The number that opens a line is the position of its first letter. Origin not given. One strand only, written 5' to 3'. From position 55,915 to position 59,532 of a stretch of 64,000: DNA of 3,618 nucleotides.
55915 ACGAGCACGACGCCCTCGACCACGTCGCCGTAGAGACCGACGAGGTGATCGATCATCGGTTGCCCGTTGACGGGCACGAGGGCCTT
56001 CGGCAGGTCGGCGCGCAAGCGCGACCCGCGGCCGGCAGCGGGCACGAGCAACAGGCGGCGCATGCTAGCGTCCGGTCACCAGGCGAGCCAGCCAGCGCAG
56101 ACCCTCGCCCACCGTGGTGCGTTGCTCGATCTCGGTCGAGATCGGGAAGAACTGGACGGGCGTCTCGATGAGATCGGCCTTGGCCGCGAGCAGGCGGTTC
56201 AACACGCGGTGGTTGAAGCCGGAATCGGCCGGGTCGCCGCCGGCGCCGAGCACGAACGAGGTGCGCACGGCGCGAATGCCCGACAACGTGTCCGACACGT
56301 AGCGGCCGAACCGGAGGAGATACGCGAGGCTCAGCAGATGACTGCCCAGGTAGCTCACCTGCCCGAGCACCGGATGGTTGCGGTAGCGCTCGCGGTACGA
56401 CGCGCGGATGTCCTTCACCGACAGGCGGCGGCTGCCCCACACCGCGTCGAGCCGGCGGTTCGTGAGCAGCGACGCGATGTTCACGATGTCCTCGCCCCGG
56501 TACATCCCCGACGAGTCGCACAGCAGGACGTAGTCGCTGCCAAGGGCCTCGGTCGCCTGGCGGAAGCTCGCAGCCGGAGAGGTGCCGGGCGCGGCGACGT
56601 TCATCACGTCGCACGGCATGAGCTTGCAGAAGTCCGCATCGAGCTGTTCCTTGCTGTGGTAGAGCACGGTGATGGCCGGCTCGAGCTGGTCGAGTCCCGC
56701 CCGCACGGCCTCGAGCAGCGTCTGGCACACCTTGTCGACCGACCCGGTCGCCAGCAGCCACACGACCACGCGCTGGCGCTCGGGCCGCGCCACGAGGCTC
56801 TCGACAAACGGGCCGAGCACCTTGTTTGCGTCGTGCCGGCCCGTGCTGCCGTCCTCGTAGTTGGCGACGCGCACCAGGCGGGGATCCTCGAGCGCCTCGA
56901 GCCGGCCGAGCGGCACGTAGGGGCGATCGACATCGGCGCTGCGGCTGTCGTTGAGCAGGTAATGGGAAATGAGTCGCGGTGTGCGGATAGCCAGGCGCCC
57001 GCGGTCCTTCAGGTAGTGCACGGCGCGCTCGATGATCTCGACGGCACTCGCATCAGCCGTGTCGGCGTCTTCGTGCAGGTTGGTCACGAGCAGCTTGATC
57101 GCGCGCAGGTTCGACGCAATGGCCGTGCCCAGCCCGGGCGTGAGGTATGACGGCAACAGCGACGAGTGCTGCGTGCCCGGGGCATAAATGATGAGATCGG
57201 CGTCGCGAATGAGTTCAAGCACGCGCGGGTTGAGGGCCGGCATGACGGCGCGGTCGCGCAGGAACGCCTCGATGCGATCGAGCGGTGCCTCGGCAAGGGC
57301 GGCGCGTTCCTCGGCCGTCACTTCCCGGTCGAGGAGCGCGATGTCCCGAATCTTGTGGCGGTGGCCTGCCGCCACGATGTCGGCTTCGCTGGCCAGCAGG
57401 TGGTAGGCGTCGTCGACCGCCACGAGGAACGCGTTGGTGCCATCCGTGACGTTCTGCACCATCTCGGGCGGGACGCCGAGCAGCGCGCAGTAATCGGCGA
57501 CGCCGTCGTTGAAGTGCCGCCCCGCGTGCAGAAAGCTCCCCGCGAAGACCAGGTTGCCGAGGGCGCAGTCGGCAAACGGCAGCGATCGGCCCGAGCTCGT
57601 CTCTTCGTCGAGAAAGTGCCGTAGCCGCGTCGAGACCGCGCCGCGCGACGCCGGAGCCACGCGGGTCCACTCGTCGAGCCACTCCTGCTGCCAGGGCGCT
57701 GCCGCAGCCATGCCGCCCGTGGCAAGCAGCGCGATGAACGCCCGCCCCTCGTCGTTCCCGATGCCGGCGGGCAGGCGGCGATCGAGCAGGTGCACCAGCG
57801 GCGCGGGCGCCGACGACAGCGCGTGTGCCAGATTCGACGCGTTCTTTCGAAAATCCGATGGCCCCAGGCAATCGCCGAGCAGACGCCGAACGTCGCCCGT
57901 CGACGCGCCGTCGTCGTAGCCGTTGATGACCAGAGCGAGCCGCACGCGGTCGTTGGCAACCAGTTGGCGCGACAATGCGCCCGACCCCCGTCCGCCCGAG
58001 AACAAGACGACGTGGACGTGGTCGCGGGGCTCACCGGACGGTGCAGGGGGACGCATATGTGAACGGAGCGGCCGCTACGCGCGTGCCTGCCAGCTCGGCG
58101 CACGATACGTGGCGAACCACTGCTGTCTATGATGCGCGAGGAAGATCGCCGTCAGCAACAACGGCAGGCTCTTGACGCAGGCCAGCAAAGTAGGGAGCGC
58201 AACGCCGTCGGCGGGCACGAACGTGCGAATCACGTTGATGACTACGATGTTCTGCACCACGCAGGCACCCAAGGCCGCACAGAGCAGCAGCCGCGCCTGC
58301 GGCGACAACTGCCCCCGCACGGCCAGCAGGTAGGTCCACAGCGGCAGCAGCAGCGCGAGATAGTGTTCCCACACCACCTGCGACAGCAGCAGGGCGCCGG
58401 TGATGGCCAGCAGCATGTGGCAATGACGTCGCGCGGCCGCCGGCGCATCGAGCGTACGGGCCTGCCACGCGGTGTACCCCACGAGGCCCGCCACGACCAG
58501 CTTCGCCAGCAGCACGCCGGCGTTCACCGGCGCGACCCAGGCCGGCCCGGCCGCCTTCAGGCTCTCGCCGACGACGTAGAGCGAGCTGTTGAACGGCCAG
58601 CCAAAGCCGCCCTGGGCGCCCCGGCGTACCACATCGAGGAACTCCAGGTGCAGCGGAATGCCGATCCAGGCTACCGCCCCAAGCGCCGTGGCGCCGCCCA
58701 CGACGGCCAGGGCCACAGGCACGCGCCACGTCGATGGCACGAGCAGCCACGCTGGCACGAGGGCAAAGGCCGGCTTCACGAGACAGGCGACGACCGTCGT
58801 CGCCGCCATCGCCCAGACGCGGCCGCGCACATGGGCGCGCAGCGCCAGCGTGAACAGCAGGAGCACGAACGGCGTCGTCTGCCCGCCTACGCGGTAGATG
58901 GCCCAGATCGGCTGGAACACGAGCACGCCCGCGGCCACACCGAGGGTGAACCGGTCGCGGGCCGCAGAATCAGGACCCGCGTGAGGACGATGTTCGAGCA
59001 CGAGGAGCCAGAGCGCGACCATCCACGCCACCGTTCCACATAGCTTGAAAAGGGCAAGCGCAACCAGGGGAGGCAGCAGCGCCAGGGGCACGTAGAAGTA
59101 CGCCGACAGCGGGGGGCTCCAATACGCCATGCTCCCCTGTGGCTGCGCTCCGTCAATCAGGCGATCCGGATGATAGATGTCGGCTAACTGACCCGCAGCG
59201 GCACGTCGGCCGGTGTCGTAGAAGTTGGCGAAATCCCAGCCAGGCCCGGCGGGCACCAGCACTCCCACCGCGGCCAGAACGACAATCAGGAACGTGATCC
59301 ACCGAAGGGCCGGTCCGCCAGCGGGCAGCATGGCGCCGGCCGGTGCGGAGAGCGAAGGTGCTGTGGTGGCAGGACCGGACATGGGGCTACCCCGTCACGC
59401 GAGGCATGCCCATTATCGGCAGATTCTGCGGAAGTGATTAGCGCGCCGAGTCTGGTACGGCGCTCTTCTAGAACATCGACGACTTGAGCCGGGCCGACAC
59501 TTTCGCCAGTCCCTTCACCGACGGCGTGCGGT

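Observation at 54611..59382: Four-gene operon combining CofC/CofD-like logic with polyprenyl-phosphate glycosyl transfer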

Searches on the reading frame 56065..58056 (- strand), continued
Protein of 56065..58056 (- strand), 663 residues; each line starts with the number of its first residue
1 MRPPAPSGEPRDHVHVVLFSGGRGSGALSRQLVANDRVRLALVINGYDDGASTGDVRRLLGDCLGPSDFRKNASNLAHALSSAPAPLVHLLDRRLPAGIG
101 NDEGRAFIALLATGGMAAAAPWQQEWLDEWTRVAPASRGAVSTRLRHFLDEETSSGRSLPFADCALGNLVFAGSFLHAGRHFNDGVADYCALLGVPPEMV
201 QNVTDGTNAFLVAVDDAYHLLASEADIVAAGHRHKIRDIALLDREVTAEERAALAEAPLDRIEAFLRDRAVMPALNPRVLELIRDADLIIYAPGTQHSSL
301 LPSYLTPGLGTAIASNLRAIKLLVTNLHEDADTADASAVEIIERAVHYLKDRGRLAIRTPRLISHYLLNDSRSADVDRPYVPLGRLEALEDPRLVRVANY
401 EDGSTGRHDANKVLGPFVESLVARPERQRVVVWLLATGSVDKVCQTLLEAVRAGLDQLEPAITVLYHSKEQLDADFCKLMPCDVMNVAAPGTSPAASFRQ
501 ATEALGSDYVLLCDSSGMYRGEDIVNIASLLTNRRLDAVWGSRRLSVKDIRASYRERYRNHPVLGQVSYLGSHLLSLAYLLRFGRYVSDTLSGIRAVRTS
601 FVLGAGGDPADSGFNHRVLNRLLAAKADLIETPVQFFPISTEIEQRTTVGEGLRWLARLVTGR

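Call 70: find_encoding_contigs(protein=P0213, flank=8000, max_places=2)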
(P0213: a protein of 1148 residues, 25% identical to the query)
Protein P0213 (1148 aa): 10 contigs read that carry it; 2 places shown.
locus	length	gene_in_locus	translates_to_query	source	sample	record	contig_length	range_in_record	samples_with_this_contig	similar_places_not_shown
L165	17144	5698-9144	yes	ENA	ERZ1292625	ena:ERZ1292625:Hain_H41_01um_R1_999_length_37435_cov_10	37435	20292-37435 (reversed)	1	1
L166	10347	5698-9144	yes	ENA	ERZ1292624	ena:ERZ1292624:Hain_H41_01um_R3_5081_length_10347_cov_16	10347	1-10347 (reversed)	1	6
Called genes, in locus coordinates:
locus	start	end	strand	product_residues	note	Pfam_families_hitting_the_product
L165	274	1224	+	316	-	PF00535:Glycos_transf_2, PF10111:Glyco_tranf_2_2, PF13506:Glyco_transf_21, PF13641:Glyco_tranf_2_3, PF13632:Glyco_trans_2_3 (weak)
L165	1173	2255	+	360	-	PF04055:Radical_SAM, PF13353:Fer4_12 (weak), PF13186:SPASM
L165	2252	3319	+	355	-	PF13353:Fer4_12 (weak), PF04055:Radical_SAM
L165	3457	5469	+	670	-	-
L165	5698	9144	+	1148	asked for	PF00702:Hydrolase, PF13419:HAD_2, PF00483:NTP_transferase, PF01128:IspD (weak), PF12804:NTP_transf_3, PF01933:CofD, PF00535:Glycos_transf_2, PF10111:Glyco_tranf_2_2 (weak), +1 more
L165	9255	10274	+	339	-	PF01073:3Beta_HSD, PF01370:Epimerase, PF02719:Polysacc_synt_2, PF04321:RmlD_sub_bind, PF13460:NAD_binding_10 (weak), PF16363:GDP_Man_Dehyd, PF07993:NAD_binding_4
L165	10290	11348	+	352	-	-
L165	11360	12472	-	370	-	PF13439:Glyco_transf_4, PF13579:Glyco_trans_4_4, PF00534:Glycos_transf_1, PF13692:Glyco_trans_1_4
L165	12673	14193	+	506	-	PF02310:B12-binding, PF04055:Radical_SAM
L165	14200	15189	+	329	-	PF02353:CMAS (weak), PF13489:Methyltransf_23, PF07021:MetW, PF08241:Methyltransf_11, PF08242:Methyltransf_12, PF13649:Methyltransf_25, PF13847:Methyltransf_31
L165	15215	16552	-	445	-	PF00571:CBS (faint), PF05368:NmrA, PF01073:3Beta_HSD, PF01370:Epimerase, PF02719:Polysacc_synt_2, PF04321:RmlD_sub_bind, PF13460:NAD_binding_10, PF16363:GDP_Man_Dehyd, +1 more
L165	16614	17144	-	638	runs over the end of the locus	PF01209:Ubie_methyltran, PF13489:Methyltransf_23, PF13847:Methyltransf_31, PF08241:Methyltransf_11, PF08242:Methyltransf_12, PF13649:Methyltransf_25, PF00155:Aminotran_1_2, PF01041:DegT_DnrJ_EryC1, +1 more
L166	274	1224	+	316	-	PF00535:Glycos_transf_2, PF10111:Glyco_tranf_2_2, PF13506:Glyco_transf_21, PF13641:Glyco_tranf_2_3, PF13632:Glyco_trans_2_3 (weak)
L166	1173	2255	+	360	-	PF04055:Radical_SAM, PF13353:Fer4_12 (weak), PF13186:SPASM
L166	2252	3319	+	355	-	PF13353:Fer4_12 (weak), PF04055:Radical_SAM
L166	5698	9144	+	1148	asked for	PF00702:Hydrolase, PF13419:HAD_2, PF00483:NTP_transferase, PF01128:IspD (weak), PF12804:NTP_transf_3, PF01933:CofD, PF00535:Glycos_transf_2, PF10111:Glyco_tranf_2_2 (weak), +1 more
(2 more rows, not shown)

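Call 75: find_encoding_contigs(protein=P0189, flank=7000, max_places=3)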
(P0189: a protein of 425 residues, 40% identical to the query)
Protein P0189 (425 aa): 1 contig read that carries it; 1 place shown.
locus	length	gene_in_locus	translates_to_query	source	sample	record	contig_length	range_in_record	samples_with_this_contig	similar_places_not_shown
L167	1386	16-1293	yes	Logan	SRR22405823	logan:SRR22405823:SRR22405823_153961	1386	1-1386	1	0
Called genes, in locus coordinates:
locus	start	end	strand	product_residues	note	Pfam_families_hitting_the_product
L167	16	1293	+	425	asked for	PF01933:CofD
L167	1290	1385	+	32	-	?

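Call 76: find_encoding_contigs(protein=P0147, flank=7000, max_places=2)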
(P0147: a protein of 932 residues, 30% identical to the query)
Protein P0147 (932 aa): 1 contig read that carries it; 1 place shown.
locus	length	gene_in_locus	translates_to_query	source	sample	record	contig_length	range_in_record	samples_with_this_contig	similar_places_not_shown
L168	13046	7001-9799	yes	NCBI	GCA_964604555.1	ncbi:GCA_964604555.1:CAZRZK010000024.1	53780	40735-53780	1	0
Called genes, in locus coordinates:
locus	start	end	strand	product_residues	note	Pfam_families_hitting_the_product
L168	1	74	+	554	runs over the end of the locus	PF16683:TGase_elicitor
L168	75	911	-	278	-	PF04116:FA_hydroxylase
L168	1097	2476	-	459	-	-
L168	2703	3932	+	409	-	-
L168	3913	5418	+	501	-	PF04055:Radical_SAM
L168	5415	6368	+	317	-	PF13489:Methyltransf_23, PF13847:Methyltransf_31 (faint), PF08241:Methyltransf_11, PF08242:Methyltransf_12 (weak), PF13649:Methyltransf_25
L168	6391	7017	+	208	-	PF00702:Hydrolase, PF13419:HAD_2, PF13242:Hydrolase_like (weak)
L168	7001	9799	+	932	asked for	PF00483:NTP_transferase (faint), PF01128:IspD (faint), PF12804:NTP_transf_3, PF01933:CofD, PF00535:Glycos_transf_2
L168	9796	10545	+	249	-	PF00535:Glycos_transf_2, PF10111:Glyco_tranf_2_2 (weak), PF13641:Glyco_tranf_2_3 (weak)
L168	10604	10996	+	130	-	-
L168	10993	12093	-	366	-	PF01650:Peptidase_C13 (faint)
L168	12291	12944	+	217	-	-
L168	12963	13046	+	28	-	?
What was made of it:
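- The gene order HAD, NT-CofD-GT2, GT2 recurs in L168 (call 76).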

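Call 83: search_protein_families(library=ncbifam, max_evalue=0.01, proteins=[L059:14482-16530:-, L036:6811-8325:-, L021:12417-14216:+, L067:1367-3367:-, L042:13390-15513:-, L165:3457-5469:+, L079:6304-7464:-, L027:2130-4028:+])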
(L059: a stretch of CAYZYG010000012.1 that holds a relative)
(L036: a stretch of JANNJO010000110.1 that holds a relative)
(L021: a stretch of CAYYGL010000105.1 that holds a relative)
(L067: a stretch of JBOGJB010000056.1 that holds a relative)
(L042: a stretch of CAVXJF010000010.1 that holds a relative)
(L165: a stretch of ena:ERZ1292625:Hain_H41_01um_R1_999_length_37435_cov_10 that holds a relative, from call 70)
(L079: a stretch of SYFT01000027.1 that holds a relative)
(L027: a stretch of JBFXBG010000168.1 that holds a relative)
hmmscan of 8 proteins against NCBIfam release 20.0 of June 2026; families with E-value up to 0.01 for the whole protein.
L059:14482-16530:- (682 aa): 1 family
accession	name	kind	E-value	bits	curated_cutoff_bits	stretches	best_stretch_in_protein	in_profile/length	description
TIGR03662.1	Chlor_Arch_YYY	subfamily_domain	4.4e-07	28.9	300.25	1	605-678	656-725/727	chlor_Arch_YYY domain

L036:6811-8325:- (504 aa): 0 families

L021:12417-14216:+ (599 aa): 1 family
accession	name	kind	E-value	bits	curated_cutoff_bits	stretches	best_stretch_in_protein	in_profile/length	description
TIGR03662.1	Chlor_Arch_YYY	subfamily_domain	0.0055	15.4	300.25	1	18-84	97-162/727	chlor_Arch_YYY domain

L067:1367-3367:- (666 aa): 1 family
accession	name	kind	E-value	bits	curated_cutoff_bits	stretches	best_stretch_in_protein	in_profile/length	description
NF041481.1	beta_arabfuran_tase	equivalog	1.3e-11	43.3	1050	1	26-264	13-269/633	terminal beta-(1->2)-arabinofuranosyltransferase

L042:13390-15513:- (707 aa): 0 families

L165:3457-5469:+ (670 aa): 0 families

L079:6304-7464:- (386 aa): 47 families (the best 25 are shown)
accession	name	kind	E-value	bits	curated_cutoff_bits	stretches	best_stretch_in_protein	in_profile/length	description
TIGR03961.1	rSAM_PTO1314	hypoth_equivalog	1.5e-14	54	306.05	1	38-218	25-185/332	PTO1314 family radical SAM protein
TIGR04546.1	rSAM_ahbC_deAc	equivalog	2.5e-12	46.3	650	1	8-216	17-205/390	12,18-didecarboxysiroheme deacetylase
TIGR03962.1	mycofact_rSAM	equivalog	4.3e-12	45.9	265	1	35-317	11-275/339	mycofactocin radical SAM maturase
TIGR04054.1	rSAM_NirJ1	equivalog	6.3e-12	44.8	650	1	34-219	34-205/387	putative heme d1 biosynthesis radical SAM protein NirJ1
TIGR04133.1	rSAM_w_lipo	hypoth_equivalog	2.1e-11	43.3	425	1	32-209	20-187/350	TIGR04133 family radical SAM/SPASM protein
NF045646.2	rSAM_Se_TrsS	equivalog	3.9e-11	42.1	490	1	39-163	89-208/441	radical SAM (seleno)protein TrsS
TIGR04347.1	pseudo_SAM_Halo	equivalog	5.4e-11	42.4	525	1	35-217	37-205/390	TIGR04347 family pseudo-SAM/SPASM protein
NF033640.1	N_Twi_rSAM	subfamily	1.2e-10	41.1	170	1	32-228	107-315/398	twitch domain-containing radical SAM protein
TIGR04051.1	rSAM_NirJ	equivalog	2.3e-10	40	515.45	1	37-217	3-169/354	heme d1 biosynthesis radical SAM protein NirJ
TIGR04053.2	TIGR04053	equivalog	2.4e-10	40.2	395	1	34-215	6-177/366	TIGR04053 family radical SAM/SPASM domain-containing protein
TIGR04311.1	rSAM_Geo_metal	subfamily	5.5e-10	38.9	400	1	36-233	3-198/423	radical SAM/SPASM family putative metalloenzyme maturase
TIGR03913.1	rad_SAM_trio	equivalog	1.7e-09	36.6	591.75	1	34-203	17-171/477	GDL motif peptide-associated radical SAM/SPASM maturase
TIGR02495.1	NrdG2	equivalog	3.4e-09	36.3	131.15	1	36-214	20-183/193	anaerobic ribonucleoside-triphosphate reductase activating protein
TIGR02666.1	moaA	equivalog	2.4e-08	33.4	284.05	1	44-182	18-151/336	GTP 3',8-cyclase MoaA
TIGR04055.1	rSAM_NirJ2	equivalog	2.8e-08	33.7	500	1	40-212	4-162/326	putative heme d1 biosynthesis radical SAM protein NirJ2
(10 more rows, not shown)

L027:2130-4028:+ (632 aa): 20 families
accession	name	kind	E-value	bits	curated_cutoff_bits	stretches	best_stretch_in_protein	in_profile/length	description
NF010322.0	PRK13759.1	equivalog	1.9e-37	128.9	481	2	196-294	3-101/486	arylsulfatase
TIGR03417.1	chol_sulfatase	equivalog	1.1e-30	107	433.45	2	394-619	220-432/500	choline-sulfatase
NF045661.1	HdlasePehA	equivalog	3.3e-22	78.8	900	2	199-291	2-93/506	phosphoric/sulfuric ester hydrolase PehA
NF052527.1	Mn_arylsulf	exception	1.2e-17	64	850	2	199-295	1-98/479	manganese-dependent arylsulfatase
NF038075.1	fam_STM4013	hypoth_equivalog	1.1e-10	41.5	250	1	434-480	202-245/261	STM4013/SEN3800 family hydrolase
NF047438.1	polymyxin_MCR12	exception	9.3e-10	37.5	1200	1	405-494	396-488/548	MCR-12 family phosphoethanolamine--lipid A transferase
NF028537.1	P_eth_NH2_trans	domain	3.9e-09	35.6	500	1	431-493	412-477/527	phosphoethanolamine--lipid A transferase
NF008593.0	PRK11560.1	equivalog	2.9e-08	32.4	493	2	200-229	248-277/563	kdo(2)-lipid A phosphoethanolamine 7''-transferase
NF007160.0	PRK09598.1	equivalog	4.4e-08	31.9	561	2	188-251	212-276/523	phosphoethanolamine--lipid A transferase EptA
NF008619.0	PRK11598.1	equivalog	1.1e-07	30.8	660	1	431-494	420-486/546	phosphoethanolamine transferase EptA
NF007933.0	PRK10649.1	subfamily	1e-06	27.6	404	1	189-292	225-324/577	phosphoethanolamine transferase CptA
NF038282.1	LapC_YejM_PbgA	exception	2.7e-06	26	825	1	430-499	412-478/584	LPS biosynthesis-modulating metalloenzyme YejM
NF053859.1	polymyxin_MCR13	exception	1.6e-05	24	1250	1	430-503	414-491/541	MCR-13 family phosphoethanolamine--lipid A transferase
NF012179.0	CptA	domain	7.1e-05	21.7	900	1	194-240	218-268/556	phosphoethanolamine transferase CptA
NF012159.0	polymyxin_MCR2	exception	8.8e-05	21.4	1200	0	165-230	195-266/538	MCR-2 family phosphoethanolamine--lipid A transferase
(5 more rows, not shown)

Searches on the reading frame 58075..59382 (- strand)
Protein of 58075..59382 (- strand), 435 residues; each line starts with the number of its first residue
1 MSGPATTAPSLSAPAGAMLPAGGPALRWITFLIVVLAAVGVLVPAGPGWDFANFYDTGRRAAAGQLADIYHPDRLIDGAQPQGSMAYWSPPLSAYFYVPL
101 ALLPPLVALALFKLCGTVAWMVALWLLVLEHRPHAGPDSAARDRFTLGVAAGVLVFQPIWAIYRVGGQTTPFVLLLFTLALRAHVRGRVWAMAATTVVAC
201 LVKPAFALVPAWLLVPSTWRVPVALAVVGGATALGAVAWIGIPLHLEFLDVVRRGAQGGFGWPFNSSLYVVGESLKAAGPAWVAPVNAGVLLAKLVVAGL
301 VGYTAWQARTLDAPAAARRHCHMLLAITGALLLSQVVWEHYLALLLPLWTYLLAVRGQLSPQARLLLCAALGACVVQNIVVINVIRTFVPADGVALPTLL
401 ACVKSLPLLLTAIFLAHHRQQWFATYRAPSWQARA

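Call 3: search_protein_families(library=pfam, proteins=[window:58075-59382:-], max_evalue=0.01)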
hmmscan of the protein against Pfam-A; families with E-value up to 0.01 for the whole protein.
window:58075-59382:- (435 aa): 1 family
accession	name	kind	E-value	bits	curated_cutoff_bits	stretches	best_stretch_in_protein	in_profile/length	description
PF09594.16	GT87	-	2.6e-12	47.5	25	1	90-334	4-236/237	Glycosyltransferase family 87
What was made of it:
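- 58075..59382 (-): GT87 (DUF2029/PimE-type) polytopic GT-C-like glycosyltransferase. It is the local, exchangeable periplasmic transferase of the module. Pfam PF09594, E 2.6e-12, 47.5 bits against a cut-off of 25 (call 3).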

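Call 4: search_protein_families(library=ncbifam, proteins=[window:58075-59382:-], max_evalue=0.01)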
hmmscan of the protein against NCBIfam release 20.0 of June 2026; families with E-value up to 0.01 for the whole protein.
window:58075-59382:- (435 aa): 0 families

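Call 19: search_solved_structures(query=window:58075-59382:-, max_evalue=1)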
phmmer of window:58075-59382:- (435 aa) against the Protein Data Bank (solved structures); distinct sequences matched with E-value up to 1: 0.

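Call 51: search_solved_structures(query=A4, max_evalue=1, show_alignments=1)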
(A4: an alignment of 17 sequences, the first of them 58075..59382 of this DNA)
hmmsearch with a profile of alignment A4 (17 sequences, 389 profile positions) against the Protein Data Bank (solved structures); distinct sequences matched with E-value up to 1: 0.
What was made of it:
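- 58075..59382 (-): No sequence match to any PDB chain (calls 19, 51).
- On GT87 (PimE-type GT-C): Sequence and profile searches of PDB gave no hit (calls 19, 51).
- Tried and rejected: PDB sequence and profile searches for GT87: no hits (calls 19, 51).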
